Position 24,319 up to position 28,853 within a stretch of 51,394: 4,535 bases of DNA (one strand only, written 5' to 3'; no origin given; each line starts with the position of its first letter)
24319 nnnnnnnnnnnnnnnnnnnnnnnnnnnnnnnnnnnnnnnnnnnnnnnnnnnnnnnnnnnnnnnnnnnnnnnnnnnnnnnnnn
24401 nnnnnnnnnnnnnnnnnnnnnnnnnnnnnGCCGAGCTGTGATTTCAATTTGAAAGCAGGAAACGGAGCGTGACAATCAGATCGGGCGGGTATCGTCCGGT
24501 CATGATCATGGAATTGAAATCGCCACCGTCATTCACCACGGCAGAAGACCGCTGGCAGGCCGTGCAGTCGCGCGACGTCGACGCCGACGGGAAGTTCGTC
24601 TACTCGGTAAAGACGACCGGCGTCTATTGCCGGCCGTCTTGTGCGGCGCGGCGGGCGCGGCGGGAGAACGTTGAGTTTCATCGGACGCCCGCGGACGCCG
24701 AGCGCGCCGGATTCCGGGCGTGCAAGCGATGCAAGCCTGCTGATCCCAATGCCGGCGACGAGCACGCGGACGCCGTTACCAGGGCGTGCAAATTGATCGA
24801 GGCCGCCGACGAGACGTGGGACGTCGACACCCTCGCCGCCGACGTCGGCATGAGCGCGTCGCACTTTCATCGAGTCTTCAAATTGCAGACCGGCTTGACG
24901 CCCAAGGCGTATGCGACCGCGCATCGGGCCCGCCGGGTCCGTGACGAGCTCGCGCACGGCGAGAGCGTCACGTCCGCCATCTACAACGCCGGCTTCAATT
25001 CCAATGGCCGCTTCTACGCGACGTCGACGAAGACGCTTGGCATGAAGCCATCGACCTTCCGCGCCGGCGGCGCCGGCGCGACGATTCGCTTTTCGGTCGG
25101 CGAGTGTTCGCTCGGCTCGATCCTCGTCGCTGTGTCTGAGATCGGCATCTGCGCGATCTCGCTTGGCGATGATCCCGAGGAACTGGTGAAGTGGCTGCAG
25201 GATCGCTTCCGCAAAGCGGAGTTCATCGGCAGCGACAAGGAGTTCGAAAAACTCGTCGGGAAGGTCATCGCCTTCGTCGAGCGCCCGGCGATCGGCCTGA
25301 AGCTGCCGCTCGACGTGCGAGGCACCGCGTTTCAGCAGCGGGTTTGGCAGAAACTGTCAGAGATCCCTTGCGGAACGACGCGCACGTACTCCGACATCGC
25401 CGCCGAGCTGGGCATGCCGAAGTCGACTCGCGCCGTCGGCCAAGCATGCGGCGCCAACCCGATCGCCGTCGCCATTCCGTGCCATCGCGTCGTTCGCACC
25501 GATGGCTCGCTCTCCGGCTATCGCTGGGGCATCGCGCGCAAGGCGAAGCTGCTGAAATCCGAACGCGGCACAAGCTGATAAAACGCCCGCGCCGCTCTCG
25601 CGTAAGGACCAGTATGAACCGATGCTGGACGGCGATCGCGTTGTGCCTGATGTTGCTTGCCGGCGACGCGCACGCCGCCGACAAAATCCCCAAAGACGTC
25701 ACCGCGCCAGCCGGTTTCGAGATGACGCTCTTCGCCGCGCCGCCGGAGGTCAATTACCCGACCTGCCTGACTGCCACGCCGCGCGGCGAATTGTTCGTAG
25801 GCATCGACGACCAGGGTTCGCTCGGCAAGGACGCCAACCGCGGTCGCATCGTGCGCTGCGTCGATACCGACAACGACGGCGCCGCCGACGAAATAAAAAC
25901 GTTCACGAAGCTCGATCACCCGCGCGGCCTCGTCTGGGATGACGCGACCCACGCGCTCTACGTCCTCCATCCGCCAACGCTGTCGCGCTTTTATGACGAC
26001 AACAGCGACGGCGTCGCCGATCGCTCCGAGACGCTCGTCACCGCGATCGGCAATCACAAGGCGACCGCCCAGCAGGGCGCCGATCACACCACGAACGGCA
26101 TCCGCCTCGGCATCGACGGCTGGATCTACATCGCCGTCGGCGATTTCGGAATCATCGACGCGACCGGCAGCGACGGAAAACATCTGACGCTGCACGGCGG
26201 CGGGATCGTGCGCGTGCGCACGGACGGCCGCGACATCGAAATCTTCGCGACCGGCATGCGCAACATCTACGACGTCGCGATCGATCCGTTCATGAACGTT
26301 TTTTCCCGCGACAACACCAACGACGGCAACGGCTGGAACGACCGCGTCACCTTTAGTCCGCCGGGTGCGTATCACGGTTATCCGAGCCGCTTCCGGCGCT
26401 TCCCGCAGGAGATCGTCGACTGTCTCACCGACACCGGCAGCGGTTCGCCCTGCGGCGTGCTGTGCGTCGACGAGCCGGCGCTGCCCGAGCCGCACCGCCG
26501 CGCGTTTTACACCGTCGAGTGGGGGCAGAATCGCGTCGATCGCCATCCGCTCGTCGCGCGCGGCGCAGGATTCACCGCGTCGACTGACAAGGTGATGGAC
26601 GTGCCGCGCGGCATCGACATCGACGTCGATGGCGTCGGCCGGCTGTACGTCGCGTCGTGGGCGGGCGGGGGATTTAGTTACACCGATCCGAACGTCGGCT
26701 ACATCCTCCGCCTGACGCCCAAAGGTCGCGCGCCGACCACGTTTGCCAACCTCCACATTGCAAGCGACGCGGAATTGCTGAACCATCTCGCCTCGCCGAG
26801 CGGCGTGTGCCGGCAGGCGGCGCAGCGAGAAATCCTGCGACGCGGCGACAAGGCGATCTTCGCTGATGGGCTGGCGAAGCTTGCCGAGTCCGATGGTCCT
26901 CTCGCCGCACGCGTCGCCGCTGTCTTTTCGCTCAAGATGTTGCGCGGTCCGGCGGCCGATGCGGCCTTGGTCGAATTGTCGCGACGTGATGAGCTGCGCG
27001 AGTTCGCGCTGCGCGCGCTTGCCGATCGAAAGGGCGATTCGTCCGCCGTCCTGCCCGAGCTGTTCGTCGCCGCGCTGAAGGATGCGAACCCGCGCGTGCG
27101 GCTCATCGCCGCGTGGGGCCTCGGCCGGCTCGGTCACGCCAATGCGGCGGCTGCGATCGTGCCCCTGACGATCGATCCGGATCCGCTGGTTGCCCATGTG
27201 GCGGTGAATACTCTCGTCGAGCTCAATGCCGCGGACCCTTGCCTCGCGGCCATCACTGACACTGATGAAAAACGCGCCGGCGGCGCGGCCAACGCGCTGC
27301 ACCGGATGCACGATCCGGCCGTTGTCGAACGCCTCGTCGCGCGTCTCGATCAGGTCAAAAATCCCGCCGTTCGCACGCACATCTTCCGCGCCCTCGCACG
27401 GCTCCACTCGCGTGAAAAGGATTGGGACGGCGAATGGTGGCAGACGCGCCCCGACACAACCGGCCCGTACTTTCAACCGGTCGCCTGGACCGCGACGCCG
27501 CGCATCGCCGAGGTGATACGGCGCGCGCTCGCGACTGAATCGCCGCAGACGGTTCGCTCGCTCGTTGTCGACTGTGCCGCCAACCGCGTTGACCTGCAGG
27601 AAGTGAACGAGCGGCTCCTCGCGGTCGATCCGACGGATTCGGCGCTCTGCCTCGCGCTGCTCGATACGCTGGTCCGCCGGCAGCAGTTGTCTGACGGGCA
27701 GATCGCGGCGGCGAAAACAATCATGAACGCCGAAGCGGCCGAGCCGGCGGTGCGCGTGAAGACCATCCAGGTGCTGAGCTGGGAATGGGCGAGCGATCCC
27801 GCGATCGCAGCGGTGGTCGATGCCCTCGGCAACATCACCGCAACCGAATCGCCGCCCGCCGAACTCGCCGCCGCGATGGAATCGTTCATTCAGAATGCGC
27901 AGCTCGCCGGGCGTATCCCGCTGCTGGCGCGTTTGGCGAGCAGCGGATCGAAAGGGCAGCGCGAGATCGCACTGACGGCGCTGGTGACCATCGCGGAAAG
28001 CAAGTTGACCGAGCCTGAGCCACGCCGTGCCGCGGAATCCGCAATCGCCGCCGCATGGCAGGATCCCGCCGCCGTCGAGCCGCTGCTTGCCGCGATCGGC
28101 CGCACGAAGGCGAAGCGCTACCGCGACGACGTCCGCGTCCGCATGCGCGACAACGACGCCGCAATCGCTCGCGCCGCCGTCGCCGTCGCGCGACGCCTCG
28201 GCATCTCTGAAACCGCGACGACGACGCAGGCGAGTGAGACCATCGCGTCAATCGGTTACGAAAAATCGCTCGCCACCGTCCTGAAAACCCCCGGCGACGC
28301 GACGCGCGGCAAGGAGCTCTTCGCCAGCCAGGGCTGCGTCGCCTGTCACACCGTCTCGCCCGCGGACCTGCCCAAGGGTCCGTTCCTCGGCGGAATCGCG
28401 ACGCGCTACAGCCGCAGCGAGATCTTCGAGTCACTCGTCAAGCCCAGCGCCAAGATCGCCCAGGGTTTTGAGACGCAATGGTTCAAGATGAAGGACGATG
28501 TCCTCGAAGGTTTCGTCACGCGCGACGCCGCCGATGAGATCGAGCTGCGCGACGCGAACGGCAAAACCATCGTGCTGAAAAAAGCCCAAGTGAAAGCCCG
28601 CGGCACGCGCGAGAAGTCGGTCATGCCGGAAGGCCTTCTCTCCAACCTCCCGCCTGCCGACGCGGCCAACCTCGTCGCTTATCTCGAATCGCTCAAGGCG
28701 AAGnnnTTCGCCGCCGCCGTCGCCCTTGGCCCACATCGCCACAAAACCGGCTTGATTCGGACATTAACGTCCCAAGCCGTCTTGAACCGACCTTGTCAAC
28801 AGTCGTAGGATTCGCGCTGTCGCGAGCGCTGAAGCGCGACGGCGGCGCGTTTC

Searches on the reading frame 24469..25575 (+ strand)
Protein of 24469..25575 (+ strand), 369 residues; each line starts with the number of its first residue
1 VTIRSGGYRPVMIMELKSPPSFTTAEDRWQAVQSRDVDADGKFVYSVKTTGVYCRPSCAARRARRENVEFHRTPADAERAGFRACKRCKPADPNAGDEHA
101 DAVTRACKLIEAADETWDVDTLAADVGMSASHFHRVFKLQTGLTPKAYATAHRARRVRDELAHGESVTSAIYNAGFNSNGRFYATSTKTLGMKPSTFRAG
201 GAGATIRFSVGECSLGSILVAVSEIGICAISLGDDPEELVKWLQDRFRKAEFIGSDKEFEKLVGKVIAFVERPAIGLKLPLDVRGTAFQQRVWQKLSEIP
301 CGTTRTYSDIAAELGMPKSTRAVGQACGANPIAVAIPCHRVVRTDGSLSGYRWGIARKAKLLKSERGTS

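Call 67: search_protein_families(library=pfam, proteins=[window:24469-25575:+], max_evalue=0.00001)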
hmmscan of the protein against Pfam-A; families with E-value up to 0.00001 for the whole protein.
window:24469-25575:+ (369 aa): 4 families
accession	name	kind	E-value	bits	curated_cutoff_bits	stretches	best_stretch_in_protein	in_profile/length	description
PF01035.26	DNA_binding_1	-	2.1e-35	120.9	27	1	287-366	1-80/81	6-O-methylguanine DNA methyltransferase, DNA binding domain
PF02805.21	Ada_Zn_binding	-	1.1e-31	109.1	23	1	28-90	2-64/65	Metal binding domain of Ada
PF12833.13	HTH_18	-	9.5e-20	71.1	33.6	1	122-199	1-79/80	Helix-turn-helix domain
PF00165.29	HTH_AraC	-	4e-14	52.8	26.6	1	114-148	6-40/42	Bacterial regulatory helix-turn-helix proteins, AraC family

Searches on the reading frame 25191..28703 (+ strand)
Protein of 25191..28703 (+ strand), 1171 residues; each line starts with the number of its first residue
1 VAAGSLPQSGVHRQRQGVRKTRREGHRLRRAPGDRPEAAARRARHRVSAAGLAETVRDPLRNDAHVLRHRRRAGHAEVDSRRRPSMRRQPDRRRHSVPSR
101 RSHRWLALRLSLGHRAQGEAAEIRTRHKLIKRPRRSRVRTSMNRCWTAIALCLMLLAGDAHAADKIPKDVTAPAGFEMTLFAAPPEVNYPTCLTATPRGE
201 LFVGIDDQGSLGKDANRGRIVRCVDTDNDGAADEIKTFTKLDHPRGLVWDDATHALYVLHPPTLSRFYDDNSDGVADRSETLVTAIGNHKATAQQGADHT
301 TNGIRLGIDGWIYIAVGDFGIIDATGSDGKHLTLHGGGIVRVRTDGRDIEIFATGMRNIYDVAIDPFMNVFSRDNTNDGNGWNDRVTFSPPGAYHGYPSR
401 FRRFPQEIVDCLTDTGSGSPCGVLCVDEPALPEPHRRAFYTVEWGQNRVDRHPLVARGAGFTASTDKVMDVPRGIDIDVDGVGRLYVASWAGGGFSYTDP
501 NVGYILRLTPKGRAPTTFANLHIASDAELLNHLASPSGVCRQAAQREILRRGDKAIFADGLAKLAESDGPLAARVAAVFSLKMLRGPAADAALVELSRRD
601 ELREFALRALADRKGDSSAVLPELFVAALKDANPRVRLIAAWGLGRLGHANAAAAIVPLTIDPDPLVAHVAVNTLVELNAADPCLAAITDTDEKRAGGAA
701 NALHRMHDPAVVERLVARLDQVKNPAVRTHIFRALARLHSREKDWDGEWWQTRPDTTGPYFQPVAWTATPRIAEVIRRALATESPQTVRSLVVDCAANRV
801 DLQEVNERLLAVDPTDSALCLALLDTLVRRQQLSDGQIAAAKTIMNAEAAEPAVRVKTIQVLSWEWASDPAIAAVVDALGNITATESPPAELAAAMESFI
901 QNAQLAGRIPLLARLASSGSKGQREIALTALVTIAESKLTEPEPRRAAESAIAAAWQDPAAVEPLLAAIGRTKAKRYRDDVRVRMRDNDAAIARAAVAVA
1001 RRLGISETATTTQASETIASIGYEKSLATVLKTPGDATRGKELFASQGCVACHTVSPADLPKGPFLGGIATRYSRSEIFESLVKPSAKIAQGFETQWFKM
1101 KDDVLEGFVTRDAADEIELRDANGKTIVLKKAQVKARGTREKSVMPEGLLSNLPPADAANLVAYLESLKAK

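Call 67: search_protein_families(library=pfam, proteins=[window:25191-28703:+], max_evalue=0.00001)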
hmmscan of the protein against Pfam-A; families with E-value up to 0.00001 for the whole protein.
window:25191-28703:+ (1171 aa): 4 families
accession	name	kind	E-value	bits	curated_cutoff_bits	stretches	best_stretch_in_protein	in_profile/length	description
PF23500.1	DUF7133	-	2e-27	97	27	1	169-381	8-212/385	Domain of unknown function (DUF7133)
PF13646.12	HEAT_2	-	4e-13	49.9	27.7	1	600-675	14-87/88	HEAT repeats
PF00034.26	Cytochrom_C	-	2.6e-09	38.7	21.3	0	1038-1092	2-56/90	Cytochrome c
PF02985.28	HEAT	-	1.3e-07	31.7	23.5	0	624-647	4-27/31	HEAT repeat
